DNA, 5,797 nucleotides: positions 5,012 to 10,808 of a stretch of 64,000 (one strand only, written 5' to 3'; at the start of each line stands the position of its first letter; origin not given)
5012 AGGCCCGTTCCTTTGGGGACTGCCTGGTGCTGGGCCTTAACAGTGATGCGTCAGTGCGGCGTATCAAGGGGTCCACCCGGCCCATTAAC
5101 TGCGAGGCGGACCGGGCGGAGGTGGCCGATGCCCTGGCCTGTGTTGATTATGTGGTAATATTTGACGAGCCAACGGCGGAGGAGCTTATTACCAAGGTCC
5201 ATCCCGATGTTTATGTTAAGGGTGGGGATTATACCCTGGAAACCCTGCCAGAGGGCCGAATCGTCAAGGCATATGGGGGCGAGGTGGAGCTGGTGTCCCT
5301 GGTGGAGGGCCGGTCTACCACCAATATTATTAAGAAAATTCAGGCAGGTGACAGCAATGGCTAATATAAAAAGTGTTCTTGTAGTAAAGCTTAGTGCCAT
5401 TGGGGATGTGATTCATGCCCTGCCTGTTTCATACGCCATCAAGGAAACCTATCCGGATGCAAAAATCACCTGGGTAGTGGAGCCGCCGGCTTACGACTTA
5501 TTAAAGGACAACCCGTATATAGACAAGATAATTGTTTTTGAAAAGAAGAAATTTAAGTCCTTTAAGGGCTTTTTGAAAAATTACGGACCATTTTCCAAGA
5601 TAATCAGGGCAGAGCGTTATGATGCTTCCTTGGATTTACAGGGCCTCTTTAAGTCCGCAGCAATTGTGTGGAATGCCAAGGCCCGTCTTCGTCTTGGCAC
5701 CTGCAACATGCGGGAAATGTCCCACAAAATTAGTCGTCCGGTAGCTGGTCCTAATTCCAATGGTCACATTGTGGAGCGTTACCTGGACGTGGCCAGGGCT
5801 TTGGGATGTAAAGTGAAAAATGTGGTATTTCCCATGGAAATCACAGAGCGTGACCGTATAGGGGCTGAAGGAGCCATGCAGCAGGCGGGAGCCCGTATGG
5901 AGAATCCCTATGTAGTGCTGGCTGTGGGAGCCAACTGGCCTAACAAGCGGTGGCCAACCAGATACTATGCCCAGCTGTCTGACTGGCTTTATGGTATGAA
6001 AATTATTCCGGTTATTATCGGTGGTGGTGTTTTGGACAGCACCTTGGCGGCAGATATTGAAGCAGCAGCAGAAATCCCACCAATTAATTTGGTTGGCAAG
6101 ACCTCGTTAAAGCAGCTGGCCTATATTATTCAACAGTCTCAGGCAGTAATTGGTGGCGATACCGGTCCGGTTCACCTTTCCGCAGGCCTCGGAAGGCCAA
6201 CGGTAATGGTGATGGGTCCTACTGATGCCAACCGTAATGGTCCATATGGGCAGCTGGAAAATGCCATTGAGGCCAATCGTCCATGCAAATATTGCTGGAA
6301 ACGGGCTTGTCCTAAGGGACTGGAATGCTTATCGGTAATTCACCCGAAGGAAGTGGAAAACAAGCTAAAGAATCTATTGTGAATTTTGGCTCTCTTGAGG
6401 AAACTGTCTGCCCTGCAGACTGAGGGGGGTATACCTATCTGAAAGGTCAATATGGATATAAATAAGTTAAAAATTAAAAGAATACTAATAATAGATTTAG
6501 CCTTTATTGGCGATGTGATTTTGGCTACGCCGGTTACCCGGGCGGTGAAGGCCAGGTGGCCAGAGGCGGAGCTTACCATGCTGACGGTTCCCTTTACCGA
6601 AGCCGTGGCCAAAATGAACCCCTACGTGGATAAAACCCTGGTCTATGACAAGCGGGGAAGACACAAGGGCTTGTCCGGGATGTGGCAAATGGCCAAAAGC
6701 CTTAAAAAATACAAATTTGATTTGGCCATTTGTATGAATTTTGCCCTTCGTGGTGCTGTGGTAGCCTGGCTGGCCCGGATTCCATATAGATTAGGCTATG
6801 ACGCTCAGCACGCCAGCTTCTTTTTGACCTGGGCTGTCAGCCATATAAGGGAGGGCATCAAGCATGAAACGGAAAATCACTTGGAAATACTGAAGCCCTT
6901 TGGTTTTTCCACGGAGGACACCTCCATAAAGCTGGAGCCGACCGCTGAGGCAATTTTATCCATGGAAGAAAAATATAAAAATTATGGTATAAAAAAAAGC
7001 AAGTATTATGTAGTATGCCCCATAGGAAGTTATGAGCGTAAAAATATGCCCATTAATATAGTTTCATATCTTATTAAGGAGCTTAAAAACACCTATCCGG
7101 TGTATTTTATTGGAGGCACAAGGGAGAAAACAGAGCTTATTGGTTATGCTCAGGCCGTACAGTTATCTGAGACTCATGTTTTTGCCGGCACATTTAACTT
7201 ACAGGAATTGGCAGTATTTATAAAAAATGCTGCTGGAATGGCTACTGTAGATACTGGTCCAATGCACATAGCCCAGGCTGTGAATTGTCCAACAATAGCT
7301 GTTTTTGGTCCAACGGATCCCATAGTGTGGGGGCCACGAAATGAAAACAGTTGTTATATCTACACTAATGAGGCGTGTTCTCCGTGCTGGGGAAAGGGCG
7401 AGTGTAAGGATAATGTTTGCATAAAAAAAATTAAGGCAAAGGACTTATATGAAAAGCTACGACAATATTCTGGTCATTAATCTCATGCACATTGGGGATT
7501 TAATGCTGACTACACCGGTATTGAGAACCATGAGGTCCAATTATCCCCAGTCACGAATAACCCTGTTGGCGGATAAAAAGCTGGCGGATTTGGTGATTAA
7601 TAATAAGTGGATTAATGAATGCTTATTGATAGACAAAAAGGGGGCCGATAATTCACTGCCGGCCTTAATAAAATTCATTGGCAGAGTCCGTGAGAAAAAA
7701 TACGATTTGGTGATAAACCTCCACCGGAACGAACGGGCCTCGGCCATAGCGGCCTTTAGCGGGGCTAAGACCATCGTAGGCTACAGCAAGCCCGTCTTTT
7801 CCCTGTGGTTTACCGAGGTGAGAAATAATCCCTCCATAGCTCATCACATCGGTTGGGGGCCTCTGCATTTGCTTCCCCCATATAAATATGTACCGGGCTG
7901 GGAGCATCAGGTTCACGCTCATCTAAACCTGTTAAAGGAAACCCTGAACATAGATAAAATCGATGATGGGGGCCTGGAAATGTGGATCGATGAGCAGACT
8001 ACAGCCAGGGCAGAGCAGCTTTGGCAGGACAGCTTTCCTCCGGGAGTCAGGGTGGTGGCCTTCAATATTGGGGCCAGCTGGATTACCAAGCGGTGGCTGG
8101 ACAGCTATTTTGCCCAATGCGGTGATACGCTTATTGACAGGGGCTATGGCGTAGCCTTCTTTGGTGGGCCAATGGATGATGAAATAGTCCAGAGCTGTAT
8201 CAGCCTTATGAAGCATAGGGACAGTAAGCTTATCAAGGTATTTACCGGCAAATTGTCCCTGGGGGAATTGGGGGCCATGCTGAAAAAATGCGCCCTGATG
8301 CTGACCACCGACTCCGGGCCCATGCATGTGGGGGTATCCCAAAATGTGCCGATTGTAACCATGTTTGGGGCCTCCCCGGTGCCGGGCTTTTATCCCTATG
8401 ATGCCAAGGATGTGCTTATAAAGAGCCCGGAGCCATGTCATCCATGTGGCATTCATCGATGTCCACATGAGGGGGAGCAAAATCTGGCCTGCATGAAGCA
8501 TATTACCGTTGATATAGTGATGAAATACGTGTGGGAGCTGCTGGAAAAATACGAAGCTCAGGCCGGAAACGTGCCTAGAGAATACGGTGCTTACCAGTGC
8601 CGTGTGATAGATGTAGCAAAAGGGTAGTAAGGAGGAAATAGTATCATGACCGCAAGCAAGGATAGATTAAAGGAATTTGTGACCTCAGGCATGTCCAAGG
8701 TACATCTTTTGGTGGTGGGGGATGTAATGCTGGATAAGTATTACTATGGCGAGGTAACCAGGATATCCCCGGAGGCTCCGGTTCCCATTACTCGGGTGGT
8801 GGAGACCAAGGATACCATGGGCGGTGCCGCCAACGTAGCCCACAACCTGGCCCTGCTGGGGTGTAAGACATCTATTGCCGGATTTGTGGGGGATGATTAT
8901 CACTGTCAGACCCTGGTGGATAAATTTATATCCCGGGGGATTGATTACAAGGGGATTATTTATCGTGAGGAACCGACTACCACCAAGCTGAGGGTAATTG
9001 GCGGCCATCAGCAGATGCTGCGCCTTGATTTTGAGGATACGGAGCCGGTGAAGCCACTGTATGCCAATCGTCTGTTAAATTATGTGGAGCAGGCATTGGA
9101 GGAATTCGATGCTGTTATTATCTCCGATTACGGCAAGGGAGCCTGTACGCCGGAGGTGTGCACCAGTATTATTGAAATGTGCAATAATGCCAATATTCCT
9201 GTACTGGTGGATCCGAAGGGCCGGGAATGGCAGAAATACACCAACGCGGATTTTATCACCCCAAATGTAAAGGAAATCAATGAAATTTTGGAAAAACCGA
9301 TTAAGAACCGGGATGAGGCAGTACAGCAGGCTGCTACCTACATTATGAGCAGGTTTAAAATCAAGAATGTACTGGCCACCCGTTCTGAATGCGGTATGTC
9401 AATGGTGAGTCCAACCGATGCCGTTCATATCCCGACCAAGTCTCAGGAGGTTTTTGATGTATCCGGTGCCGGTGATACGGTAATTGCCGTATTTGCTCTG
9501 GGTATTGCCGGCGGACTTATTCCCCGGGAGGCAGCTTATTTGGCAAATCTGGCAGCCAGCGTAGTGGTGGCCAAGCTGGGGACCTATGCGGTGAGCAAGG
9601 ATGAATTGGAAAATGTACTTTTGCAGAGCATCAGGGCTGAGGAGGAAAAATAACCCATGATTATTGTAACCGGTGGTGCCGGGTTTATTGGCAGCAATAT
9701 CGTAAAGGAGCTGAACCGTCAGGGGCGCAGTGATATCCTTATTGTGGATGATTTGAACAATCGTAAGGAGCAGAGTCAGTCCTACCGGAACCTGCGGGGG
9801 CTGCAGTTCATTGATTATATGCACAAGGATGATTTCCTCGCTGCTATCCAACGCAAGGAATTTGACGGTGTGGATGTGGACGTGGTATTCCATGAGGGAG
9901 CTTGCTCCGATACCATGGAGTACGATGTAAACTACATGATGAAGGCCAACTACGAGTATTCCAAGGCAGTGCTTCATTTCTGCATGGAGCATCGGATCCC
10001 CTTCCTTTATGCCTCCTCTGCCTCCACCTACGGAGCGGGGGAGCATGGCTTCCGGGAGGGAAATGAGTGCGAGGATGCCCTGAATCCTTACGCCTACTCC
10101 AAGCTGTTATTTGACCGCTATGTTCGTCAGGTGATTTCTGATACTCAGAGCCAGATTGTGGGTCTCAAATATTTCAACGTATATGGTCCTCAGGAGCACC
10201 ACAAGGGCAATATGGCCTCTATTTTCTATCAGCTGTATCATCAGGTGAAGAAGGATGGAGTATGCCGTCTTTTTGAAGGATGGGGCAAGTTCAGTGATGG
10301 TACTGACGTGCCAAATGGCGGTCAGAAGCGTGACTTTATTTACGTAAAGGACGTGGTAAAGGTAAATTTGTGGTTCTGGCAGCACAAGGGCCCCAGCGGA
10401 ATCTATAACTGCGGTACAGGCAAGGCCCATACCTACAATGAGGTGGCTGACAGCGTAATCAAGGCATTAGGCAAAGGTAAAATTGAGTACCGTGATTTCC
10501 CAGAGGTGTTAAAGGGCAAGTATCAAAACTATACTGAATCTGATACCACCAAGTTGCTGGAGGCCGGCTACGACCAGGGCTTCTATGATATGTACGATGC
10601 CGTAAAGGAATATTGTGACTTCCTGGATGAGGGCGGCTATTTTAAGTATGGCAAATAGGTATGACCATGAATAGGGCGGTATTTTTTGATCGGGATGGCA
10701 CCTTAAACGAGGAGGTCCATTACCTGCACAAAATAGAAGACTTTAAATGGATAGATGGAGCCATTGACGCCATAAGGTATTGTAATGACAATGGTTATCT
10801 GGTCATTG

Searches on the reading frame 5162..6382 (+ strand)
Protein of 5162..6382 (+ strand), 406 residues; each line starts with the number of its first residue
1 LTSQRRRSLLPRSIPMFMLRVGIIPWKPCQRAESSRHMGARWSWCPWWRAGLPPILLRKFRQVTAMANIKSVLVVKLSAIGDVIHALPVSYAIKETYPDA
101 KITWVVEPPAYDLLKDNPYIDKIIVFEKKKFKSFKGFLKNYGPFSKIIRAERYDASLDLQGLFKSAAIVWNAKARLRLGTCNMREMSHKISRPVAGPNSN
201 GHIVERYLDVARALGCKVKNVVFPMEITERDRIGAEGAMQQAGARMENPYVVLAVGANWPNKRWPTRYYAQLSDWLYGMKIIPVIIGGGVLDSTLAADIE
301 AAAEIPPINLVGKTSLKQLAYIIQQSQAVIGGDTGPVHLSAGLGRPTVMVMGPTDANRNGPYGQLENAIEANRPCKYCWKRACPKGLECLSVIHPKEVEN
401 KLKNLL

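Call 9: search_protein_families(library=pfam, proteins=[window:5162-6382:+], max_evalue=0.00001)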
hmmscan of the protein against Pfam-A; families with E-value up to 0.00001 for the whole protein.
window:5162-6382:+ (406 aa): 1 family
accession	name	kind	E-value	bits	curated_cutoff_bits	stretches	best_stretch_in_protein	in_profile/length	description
PF01075.23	Glyco_transf_9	-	1.1e-41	143.2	22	1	145-385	5-243/247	Glycosyltransferase family 9 (heptosyltransferase)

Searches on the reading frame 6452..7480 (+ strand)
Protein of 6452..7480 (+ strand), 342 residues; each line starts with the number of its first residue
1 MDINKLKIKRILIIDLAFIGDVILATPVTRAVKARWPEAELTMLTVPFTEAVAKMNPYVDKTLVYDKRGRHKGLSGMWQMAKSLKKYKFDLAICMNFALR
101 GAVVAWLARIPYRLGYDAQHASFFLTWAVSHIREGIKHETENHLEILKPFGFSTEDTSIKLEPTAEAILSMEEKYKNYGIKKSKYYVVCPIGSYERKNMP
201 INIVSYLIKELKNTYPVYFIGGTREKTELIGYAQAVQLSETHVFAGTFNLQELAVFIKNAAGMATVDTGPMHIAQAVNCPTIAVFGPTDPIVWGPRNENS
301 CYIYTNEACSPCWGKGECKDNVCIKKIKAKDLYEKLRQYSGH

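Call 9: search_protein_families(library=pfam, proteins=[window:6452-7480:+], max_evalue=0.00001)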
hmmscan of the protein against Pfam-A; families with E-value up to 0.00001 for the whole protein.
window:6452-7480:+ (342 aa): 1 family
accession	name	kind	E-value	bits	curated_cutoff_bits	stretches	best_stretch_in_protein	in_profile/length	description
PF01075.23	Glyco_transf_9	-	6.9e-34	117.7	22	1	77-318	1-242/247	Glycosyltransferase family 9 (heptosyltransferase)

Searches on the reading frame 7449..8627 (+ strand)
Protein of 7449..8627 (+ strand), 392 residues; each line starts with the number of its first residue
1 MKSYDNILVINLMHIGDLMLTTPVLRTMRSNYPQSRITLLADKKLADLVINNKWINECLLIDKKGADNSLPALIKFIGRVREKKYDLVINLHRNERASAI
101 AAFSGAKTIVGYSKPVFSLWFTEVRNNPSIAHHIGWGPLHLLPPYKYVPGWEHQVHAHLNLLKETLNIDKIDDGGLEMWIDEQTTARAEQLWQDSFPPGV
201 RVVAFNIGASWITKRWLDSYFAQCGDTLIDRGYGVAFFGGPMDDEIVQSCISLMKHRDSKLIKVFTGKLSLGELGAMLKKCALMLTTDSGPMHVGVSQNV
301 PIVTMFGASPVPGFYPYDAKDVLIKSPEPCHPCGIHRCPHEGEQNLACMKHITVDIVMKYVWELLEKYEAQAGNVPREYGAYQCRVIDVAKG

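Call 9: search_protein_families(library=pfam, proteins=[window:7449-8627:+], max_evalue=0.00001)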
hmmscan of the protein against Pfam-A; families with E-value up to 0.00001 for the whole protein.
window:7449-8627:+ (392 aa): 1 family
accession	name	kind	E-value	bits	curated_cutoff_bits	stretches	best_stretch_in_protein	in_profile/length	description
PF01075.23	Glyco_transf_9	-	5.2e-33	114.8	22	1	148-339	58-242/247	Glycosyltransferase family 9 (heptosyltransferase)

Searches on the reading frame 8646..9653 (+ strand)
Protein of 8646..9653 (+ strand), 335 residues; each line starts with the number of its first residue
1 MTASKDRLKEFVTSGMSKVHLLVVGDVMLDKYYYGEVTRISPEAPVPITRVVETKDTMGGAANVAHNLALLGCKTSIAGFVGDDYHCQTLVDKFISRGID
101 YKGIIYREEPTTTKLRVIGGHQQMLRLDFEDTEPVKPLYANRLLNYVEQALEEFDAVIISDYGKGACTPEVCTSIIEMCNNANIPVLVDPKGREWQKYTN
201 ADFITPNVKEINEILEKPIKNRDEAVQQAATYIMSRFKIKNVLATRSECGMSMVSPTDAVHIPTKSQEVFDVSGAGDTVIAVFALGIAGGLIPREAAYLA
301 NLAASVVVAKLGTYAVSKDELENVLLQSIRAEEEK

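Call 9: search_protein_families(library=pfam, proteins=[window:8646-9653:+], max_evalue=0.00001)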
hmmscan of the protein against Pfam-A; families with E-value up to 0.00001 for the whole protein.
window:8646-9653:+ (335 aa): 2 families
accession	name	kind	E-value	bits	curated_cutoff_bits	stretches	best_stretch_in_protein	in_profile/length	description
PF00294.29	PfkB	-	1.6e-42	146.3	25.8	1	21-315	4-297/302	pfkB family carbohydrate kinase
PF08543.17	Phos_pyr_kin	-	5.9e-06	26.3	27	0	200-301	119-225/246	Phosphomethylpyrimidine kinase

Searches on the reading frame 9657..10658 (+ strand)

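Call 9: search_protein_families(library=pfam, proteins=[window:9657-10658:+], max_evalue=0.00001)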
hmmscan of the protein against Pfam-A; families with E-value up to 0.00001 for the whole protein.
window:9657-10658:+ (333 aa): 4 families
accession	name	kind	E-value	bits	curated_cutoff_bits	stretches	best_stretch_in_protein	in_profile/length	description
PF01370.27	Epimerase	-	4.7e-43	147.8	20.9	1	2-253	1-240/240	NAD dependent epimerase/dehydratase family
PF16363.11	GDP_Man_Dehyd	-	3.4e-20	73.2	27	1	3-274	1-269/332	GDP-mannose 4,6 dehydratase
PF01073.25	3Beta_HSD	-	5.1e-14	52.4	22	1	3-182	1-188/280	3-beta hydroxysteroid dehydrogenase/isomerase family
PF07993.18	NAD_binding_4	-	3.7e-08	33.3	20.1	0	73-161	88-193/258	Male sterility protein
